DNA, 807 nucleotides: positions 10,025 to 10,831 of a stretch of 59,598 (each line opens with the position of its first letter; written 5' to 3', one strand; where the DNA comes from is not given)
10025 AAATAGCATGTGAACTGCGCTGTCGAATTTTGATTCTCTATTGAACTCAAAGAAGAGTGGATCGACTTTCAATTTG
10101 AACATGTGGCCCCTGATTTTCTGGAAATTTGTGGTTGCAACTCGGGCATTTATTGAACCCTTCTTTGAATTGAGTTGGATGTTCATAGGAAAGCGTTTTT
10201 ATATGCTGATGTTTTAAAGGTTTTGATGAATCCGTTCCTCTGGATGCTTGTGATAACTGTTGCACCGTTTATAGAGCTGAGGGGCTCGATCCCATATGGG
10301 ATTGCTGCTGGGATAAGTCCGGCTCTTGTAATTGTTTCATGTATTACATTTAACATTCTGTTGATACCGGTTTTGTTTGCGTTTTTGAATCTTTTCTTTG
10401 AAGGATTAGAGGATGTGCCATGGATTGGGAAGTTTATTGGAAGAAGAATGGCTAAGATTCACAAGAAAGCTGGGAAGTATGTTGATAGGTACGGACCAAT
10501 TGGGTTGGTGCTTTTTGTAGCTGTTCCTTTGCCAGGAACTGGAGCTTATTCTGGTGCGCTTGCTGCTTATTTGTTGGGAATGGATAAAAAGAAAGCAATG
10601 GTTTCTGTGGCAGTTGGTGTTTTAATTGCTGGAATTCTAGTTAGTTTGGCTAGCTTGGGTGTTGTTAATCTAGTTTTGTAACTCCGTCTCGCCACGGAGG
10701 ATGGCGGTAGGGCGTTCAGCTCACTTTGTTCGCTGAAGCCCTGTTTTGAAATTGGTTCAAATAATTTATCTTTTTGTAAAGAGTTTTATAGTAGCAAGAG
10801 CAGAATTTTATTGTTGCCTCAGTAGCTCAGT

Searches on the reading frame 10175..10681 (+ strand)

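Call 96: search_protein_families(library=pfam, proteins=[window:10175-10681:+], max_evalue=0.0001)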
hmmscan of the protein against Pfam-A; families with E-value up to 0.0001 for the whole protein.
window:10175-10681:+ (168 aa): 1 family
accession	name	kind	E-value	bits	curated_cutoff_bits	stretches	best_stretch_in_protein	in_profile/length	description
PF06695.16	Sm_multidrug_ex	-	8.7e-38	130.1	30.7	1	34-154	1-120/121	Putative small multi-drug export protein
